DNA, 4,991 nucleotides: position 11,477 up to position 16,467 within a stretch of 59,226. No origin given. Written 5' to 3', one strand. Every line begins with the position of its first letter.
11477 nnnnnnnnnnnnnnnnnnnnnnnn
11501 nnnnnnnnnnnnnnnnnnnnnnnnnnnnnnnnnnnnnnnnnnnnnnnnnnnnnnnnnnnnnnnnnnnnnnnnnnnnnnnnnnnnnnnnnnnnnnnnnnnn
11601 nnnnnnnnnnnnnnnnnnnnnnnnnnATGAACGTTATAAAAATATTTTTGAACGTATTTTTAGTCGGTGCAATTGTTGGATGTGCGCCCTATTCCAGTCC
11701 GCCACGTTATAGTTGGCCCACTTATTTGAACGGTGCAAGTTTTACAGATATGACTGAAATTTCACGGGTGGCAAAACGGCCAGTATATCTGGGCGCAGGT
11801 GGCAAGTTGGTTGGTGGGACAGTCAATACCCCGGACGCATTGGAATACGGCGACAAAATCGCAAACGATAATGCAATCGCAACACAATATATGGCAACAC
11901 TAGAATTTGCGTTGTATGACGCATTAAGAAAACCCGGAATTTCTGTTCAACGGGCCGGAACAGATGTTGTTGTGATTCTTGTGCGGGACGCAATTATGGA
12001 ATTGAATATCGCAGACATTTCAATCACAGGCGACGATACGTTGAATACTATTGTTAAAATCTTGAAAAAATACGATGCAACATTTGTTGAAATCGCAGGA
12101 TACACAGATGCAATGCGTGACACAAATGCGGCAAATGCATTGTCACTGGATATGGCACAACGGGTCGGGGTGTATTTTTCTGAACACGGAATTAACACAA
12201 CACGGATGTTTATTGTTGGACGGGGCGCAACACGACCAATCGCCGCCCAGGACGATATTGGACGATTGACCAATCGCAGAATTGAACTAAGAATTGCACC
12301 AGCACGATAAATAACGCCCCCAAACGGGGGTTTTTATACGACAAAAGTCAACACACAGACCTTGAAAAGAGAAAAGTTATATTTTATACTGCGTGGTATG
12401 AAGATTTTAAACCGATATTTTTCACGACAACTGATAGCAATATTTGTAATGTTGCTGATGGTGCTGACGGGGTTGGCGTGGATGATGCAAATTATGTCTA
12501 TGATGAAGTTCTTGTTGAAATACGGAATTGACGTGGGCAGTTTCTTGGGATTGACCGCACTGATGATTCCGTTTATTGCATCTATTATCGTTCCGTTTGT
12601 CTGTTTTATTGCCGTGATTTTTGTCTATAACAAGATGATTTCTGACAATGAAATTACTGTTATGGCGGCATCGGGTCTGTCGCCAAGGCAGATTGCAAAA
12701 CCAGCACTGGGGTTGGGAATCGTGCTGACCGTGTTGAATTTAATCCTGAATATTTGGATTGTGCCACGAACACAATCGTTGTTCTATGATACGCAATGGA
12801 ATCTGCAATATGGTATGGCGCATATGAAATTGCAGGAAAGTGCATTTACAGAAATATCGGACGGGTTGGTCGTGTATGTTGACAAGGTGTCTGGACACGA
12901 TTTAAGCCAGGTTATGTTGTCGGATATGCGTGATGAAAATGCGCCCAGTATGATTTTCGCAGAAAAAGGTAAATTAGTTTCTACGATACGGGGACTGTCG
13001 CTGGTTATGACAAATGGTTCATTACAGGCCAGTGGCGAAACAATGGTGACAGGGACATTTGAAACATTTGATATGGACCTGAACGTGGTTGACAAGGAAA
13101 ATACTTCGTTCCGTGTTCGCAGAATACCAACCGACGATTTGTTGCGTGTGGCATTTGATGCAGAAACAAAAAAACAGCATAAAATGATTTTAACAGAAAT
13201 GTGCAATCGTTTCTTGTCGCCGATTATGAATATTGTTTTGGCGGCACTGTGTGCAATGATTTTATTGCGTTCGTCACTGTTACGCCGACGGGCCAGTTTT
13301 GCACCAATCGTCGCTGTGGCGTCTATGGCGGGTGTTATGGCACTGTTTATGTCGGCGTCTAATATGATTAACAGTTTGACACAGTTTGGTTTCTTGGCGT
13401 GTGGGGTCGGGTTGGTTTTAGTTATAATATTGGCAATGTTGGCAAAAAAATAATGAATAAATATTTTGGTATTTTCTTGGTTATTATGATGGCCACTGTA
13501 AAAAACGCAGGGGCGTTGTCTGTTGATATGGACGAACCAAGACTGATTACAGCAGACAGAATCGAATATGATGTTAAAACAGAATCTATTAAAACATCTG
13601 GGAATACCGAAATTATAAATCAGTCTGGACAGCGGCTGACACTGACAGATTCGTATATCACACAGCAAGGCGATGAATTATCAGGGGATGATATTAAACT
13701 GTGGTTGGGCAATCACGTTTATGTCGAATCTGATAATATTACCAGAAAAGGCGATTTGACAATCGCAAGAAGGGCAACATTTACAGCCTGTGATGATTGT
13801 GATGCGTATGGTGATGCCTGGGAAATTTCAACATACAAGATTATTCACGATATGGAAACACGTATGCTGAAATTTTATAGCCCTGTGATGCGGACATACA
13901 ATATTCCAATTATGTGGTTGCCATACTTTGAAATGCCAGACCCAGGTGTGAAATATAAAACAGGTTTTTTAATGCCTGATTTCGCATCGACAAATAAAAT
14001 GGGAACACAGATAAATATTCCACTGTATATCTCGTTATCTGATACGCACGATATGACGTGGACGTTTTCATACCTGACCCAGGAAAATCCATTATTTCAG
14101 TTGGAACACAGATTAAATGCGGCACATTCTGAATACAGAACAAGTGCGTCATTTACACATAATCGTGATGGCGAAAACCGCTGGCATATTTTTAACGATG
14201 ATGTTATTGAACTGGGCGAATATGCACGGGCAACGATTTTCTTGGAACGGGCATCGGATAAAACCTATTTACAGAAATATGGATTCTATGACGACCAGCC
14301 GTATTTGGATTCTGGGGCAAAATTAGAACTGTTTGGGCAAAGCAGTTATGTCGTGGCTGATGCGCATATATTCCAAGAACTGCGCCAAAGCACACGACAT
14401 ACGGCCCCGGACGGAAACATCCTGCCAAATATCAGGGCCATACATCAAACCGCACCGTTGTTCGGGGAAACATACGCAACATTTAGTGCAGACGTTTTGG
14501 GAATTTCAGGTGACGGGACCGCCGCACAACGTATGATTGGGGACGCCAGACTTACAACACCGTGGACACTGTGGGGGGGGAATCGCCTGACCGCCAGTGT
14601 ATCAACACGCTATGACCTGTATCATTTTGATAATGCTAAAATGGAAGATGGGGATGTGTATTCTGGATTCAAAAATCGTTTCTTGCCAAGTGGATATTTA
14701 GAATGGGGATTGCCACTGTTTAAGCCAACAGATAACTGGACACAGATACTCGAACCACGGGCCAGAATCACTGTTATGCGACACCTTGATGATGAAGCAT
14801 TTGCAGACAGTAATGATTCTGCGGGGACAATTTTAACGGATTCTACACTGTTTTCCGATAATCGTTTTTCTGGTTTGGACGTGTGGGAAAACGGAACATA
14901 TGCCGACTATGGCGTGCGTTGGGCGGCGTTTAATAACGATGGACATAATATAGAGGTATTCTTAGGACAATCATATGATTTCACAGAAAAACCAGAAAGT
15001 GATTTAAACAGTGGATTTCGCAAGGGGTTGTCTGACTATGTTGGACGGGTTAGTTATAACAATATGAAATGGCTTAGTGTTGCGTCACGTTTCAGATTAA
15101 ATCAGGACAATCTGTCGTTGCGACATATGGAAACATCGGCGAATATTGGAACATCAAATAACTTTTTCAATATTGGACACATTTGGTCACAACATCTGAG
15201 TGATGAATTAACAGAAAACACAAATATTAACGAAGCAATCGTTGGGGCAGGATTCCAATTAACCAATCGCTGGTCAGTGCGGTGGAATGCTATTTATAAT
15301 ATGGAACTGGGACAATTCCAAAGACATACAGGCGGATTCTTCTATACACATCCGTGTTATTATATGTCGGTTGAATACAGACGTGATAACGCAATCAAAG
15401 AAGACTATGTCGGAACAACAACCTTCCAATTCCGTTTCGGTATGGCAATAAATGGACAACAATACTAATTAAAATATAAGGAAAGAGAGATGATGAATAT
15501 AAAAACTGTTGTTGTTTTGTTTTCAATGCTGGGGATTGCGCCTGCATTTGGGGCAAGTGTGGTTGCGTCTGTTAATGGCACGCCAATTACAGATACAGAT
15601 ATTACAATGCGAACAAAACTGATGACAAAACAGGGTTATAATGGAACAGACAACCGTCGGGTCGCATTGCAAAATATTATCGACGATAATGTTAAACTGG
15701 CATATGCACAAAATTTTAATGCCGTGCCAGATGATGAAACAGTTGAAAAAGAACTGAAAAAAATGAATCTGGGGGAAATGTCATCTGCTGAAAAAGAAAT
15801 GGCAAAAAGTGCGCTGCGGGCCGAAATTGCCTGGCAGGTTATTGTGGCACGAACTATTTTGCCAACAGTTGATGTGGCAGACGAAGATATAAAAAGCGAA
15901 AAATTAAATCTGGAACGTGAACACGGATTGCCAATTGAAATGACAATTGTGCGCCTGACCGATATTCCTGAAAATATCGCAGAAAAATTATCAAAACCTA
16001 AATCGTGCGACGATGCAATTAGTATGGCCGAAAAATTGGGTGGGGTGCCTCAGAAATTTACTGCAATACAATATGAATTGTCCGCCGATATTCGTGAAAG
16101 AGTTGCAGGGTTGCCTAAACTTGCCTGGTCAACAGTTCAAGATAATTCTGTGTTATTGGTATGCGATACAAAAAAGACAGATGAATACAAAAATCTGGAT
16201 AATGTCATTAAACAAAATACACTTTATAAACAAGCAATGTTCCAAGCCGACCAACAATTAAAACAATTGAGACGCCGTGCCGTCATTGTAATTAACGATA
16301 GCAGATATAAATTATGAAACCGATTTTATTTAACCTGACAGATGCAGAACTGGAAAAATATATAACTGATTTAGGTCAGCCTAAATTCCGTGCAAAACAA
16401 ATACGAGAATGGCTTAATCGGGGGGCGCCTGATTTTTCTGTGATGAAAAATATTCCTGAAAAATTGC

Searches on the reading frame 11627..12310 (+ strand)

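Call 7: search_protein_families(library=pfam, proteins=[window:11627-12310:+], max_evalue=0.001)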
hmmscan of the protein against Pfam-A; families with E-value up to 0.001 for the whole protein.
window:11627-12310:+ (227 aa): 1 family
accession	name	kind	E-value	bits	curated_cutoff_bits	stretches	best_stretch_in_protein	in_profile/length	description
PF00691.25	OmpA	-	9e-13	48.8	27.2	1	129-211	7-91/98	OmpA family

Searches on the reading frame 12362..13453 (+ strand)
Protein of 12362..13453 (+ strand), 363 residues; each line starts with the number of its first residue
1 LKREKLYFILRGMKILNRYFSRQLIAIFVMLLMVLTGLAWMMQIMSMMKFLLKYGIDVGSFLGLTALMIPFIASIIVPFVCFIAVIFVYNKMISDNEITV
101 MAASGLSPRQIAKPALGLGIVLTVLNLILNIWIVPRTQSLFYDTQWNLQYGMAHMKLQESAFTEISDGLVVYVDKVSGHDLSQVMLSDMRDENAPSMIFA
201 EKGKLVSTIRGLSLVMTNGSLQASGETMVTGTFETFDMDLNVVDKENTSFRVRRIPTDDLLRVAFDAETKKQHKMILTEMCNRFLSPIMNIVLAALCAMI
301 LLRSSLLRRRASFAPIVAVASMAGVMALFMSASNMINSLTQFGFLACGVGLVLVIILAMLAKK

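Call 7: search_protein_families(library=pfam, proteins=[window:12362-13453:+], max_evalue=0.001)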
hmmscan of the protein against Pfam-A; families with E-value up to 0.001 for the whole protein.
window:12362-13453:+ (363 aa): 1 family
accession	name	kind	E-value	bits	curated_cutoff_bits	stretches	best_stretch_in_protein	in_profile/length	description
PF03739.19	LptF_LptG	-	1.7e-53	182.3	27.9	1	18-359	1-348/353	Lipopolysaccharide export system permease LptF/LptG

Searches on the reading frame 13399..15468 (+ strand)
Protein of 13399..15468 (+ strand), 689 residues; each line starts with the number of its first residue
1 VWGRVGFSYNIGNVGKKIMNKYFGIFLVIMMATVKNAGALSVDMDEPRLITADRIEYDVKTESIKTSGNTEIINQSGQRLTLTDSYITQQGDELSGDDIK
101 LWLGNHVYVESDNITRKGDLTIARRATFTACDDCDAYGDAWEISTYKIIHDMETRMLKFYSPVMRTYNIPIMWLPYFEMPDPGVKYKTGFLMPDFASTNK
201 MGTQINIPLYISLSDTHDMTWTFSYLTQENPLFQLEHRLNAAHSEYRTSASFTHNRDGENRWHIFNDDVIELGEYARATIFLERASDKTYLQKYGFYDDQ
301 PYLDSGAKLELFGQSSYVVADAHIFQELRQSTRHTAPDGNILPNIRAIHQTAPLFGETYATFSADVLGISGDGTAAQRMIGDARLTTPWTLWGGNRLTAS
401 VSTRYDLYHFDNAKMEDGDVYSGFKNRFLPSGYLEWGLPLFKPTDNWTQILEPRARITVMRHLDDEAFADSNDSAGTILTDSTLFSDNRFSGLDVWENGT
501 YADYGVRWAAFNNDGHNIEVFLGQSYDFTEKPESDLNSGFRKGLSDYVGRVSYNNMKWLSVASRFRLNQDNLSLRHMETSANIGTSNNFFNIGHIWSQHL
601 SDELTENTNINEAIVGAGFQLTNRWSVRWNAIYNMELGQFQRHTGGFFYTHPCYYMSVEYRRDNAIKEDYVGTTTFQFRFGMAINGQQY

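Call 7: search_protein_families(library=pfam, proteins=[window:13399-15468:+], max_evalue=0.001)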
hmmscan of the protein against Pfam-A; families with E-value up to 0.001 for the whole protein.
window:13399-15468:+ (689 aa): 1 family
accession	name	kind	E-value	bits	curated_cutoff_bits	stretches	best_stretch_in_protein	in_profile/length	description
PF04453.20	LptD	-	3e-43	149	22.4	1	261-625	3-384/384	LPS transport system D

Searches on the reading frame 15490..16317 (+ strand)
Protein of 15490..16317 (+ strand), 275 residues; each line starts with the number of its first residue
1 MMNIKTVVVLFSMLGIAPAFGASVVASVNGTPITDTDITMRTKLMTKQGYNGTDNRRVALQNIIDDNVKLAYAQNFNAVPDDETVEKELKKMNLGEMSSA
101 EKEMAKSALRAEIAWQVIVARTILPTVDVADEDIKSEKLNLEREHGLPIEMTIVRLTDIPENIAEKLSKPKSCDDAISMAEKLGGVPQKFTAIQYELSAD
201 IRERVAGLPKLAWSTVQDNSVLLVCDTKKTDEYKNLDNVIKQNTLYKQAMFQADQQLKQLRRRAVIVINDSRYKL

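Call 7: search_protein_families(library=pfam, proteins=[window:15490-16317:+], max_evalue=0.001)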
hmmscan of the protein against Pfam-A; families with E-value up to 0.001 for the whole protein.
window:15490-16317:+ (275 aa): 1 family
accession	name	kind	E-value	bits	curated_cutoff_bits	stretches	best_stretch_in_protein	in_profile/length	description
PF13624.11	SurA_N_3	-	0.00012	22.4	27.2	1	6-93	20-121/162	SurA-like N-terminal domain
